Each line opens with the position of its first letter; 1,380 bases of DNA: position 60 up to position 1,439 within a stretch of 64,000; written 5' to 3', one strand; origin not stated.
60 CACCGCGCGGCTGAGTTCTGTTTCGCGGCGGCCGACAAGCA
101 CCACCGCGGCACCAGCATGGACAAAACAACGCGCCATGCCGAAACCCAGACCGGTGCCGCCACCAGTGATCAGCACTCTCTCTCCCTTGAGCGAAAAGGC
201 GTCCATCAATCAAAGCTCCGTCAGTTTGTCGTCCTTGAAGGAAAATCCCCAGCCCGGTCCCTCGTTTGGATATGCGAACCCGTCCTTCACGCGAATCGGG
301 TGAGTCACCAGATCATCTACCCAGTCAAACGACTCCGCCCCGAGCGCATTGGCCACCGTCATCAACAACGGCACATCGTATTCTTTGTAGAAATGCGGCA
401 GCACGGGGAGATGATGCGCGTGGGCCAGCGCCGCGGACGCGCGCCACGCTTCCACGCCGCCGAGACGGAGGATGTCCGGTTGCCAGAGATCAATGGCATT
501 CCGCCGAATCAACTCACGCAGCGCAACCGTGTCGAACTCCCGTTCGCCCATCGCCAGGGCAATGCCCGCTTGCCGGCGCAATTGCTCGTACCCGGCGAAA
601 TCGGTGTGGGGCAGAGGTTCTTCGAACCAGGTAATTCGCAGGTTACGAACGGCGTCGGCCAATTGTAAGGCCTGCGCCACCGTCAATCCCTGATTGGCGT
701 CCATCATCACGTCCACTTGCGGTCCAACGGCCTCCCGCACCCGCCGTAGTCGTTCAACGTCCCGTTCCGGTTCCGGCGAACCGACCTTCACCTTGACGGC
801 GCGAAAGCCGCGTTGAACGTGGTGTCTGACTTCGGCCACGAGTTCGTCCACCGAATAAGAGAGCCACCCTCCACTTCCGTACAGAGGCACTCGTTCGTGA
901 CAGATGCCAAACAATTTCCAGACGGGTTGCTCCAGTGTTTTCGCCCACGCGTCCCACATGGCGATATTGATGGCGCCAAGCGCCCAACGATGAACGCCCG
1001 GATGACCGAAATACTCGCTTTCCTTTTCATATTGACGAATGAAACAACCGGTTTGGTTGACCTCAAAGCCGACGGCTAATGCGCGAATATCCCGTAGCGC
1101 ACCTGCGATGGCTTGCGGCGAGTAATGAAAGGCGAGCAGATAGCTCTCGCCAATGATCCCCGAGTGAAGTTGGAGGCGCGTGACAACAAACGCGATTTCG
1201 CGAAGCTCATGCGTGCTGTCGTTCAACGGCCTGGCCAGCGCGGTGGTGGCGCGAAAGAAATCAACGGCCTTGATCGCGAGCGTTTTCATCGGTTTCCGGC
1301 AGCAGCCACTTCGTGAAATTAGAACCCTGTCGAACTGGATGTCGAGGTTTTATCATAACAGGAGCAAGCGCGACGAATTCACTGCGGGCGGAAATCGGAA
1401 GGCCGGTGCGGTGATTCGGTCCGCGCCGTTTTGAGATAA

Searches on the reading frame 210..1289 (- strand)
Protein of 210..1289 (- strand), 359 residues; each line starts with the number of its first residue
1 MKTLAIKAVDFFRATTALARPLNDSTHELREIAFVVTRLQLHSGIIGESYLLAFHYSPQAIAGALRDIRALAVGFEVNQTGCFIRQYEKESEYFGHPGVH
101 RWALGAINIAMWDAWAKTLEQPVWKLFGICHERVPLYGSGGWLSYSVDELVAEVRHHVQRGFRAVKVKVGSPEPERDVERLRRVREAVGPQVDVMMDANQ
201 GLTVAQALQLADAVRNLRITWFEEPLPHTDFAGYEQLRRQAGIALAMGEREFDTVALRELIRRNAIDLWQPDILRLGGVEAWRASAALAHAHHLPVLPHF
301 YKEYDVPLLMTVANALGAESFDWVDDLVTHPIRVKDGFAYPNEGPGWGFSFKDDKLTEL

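Call 47: search_protein_families(library=ncbifam, proteins=[window:210-1289:-], max_evalue=0.00001)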
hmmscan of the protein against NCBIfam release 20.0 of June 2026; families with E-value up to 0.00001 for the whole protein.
window:210-1289:- (359 aa): 16 families
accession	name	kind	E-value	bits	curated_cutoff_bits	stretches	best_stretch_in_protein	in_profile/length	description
NF047820.1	TalGalacDh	equivalog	1.6e-53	182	500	1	21-354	25-359/371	L-talarate/galactarate dehydratase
NF040866.1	AraD_Arch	equivalog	1.7e-37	129.3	650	1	34-356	34-366/372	arabinonate dehydratase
NF040790.2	glucon_galact_dh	equivalog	3.4e-33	115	750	1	60-356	50-366/390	bifunctional D-gluconate/D-galactonate dehydratase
NF043051.1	ManoateDhtManD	equivalog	8.4e-28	97.3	550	2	180-354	194-378/403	D-mannonate dehydratase ManD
NF010624.0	PRK14017.1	equivalog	1.4e-27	96.8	311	1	60-299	40-285/382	galactonate dehydratase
NF011968.0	PRK15440.1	equivalog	1.5e-25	90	393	1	81-318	103-338/395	L-rhamnonate dehydratase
NF011654.0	PRK15072.1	subfamily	6.8e-24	84.5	430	2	181-311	196-325/404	D-galactonate dehydratase family protein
TIGR02534.1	mucon_cyclo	subfamily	6.3e-22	78.1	334.95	1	100-297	96-293/368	muconate/chloromuconate family cycloisomerase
NF041118.1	A_G_epim_Thtga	equivalog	4.1e-20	72.2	500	1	59-325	60-316/341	L-Ala-D/L-Glu epimerase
NF043002.1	HProlDhtase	equivalog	1.1e-16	60.7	500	1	62-283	66-276/366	cis-3-hydroxy-L-proline dehydratase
TIGR01928.1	menC_lowGC_arch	equivalog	4.2e-15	55.6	200.65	1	18-297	7-279/325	o-succinylbenzoate synthase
NF042940.1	racemase_DgcA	equivalog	4.3e-14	52.5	400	1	105-253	86-225/323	N-acetyl-D-Glu racemase DgcA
TIGR01927.1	menC_gam_Gplu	equivalog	1.1e-13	51.1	130.55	1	157-253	120-217/307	o-succinylbenzoate synthase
NF002782.0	PRK02901.1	equivalog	4.9e-12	45.5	288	1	153-282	95-225/328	o-succinylbenzoate synthase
NF002739.0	PRK02714.1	equivalog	4.7e-10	39.4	259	1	151-249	123-224/320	o-succinylbenzoate synthase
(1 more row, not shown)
